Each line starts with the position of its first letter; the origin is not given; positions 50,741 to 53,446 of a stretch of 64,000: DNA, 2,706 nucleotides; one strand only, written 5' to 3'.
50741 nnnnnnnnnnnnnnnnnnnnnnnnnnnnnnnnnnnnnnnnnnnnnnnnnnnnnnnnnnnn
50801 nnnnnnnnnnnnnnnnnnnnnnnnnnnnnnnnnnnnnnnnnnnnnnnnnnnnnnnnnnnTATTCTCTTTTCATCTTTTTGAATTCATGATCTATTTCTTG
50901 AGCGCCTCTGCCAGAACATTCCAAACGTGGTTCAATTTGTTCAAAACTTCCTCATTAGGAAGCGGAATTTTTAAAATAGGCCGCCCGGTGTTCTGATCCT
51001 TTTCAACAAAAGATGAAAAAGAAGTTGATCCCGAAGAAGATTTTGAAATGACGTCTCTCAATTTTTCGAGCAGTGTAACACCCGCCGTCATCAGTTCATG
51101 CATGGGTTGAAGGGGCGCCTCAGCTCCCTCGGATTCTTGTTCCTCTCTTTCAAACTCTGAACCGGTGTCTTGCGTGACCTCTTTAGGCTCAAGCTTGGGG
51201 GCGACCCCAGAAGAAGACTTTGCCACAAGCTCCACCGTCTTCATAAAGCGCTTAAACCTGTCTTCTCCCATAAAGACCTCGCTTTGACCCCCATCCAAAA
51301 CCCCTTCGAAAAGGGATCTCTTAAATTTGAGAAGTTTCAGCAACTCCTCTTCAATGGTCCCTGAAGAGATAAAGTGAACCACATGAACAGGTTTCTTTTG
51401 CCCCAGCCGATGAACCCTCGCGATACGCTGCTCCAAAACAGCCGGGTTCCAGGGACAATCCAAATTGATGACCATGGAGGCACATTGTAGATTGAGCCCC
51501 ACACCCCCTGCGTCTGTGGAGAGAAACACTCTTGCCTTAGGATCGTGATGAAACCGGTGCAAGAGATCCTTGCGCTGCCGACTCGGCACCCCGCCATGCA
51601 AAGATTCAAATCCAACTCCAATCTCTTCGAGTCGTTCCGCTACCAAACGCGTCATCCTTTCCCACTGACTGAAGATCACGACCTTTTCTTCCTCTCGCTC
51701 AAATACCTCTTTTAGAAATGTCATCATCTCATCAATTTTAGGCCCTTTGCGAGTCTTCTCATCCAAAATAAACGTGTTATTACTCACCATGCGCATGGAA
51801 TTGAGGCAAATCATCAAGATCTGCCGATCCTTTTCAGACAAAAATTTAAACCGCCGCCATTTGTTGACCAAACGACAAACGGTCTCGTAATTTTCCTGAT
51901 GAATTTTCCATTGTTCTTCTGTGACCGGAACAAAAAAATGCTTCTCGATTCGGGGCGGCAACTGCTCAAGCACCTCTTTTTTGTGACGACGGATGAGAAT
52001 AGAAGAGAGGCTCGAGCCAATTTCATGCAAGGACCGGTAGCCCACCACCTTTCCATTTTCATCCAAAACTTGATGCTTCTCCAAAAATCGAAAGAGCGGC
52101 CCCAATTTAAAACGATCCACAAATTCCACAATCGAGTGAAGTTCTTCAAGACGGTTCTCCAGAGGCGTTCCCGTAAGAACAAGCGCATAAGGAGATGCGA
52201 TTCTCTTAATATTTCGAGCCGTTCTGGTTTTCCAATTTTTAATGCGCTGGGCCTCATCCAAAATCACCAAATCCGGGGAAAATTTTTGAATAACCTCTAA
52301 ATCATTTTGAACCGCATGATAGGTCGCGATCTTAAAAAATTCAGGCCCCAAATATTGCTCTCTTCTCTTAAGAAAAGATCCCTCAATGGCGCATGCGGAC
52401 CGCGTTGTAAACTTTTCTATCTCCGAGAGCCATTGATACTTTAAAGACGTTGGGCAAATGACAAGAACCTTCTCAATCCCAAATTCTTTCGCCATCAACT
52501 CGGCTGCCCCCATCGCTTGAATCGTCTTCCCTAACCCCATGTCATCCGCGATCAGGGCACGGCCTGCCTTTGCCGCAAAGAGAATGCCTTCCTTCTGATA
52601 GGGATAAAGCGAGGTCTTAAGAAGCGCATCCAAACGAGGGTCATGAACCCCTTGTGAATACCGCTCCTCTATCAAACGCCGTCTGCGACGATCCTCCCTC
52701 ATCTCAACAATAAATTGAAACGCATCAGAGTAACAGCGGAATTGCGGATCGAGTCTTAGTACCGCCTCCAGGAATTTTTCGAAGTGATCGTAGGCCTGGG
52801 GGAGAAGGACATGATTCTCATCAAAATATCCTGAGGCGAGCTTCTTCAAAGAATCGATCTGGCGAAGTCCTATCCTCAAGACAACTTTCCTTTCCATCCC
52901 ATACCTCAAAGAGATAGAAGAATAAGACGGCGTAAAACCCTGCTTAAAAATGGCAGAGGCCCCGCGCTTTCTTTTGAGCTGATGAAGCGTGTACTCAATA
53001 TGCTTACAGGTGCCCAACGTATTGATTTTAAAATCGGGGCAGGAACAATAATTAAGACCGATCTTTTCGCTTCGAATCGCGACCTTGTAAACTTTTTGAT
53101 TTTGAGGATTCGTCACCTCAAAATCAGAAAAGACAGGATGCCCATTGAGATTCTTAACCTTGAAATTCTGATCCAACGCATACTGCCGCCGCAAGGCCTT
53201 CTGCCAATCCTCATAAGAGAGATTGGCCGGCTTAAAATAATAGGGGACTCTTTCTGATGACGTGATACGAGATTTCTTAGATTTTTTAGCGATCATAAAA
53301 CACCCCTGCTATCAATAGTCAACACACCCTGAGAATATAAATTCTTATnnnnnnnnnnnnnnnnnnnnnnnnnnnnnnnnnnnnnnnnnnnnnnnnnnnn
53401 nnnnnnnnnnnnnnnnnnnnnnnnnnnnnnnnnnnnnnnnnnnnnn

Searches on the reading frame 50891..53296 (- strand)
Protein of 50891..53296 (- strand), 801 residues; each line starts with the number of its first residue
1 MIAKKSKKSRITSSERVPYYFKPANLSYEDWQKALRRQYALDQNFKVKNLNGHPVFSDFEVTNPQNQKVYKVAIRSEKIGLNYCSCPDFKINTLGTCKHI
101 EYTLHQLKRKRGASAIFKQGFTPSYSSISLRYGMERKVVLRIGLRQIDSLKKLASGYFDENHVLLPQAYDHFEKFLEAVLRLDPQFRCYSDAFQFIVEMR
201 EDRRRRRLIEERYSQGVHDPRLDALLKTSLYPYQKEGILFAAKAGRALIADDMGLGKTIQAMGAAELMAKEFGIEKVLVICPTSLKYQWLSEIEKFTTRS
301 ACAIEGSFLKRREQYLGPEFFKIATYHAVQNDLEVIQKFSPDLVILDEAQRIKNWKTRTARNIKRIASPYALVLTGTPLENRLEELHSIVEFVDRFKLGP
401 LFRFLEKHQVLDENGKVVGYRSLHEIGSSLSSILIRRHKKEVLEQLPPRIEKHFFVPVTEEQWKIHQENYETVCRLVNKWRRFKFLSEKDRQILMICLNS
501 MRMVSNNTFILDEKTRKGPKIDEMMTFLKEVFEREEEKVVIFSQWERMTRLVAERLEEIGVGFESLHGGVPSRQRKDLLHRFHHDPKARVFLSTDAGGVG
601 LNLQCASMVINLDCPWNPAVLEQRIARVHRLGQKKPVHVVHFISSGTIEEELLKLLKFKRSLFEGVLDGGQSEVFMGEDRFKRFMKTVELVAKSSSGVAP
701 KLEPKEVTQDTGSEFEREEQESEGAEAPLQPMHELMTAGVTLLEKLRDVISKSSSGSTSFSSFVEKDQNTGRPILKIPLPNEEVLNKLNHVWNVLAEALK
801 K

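Call 12: find_encoding_contigs(protein=window:50891-53296:-, flank=10000, max_places=10)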
Protein window:50891-53296:- (801 aa): 3 contigs read that carry it; 3 places shown.
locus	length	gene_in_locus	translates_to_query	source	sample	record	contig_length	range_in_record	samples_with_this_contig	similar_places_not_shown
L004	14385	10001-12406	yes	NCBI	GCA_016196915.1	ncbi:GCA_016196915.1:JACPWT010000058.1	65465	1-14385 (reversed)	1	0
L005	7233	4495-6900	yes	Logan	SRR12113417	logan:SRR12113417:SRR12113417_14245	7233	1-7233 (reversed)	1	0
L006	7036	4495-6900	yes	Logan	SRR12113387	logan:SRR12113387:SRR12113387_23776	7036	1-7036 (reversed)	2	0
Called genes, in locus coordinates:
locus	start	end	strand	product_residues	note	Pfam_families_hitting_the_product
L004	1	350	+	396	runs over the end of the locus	PF14312:FG-GAP_2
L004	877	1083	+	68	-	PF10047:DUF2281 (weak)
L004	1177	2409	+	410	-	PF25967:RND-MFP_C (weak), PF25989:YknX_C, PF25975:CzcB_C (faint)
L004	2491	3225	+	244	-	PF02463:SMC_N (weak), PF00005:ABC_tran, PF13304:AAA_21 (faint)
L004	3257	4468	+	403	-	PF12704:MacB_PCD, PF02687:FtsX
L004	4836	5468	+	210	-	PF02357:NusG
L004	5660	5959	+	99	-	PF01909:NTP_transf_2, PF18765:Polbeta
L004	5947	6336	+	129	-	PF01934:HepT-like (weak), PF08780:NTase_sub_bind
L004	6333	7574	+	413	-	PF01266:DAO, PF07992:Pyr_redox_2 (faint), PF13450:NAD_binding_8 (faint)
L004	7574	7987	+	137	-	PF01909:NTP_transf_2, PF18765:Polbeta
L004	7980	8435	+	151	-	PF01934:HepT-like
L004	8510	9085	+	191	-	PF13580:SIS_2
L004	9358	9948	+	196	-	-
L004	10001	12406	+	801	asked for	PF00176:SNF2-rel_dom, PF00270:DEAD (weak), PF04851:ResIII, PF00271:Helicase_C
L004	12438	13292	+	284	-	PF01061:ABC2_membrane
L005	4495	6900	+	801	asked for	PF00176:SNF2-rel_dom, PF00270:DEAD (weak), PF04851:ResIII, PF00271:Helicase_C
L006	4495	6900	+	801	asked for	PF00176:SNF2-rel_dom, PF00270:DEAD (weak), PF04851:ResIII, PF00271:Helicase_C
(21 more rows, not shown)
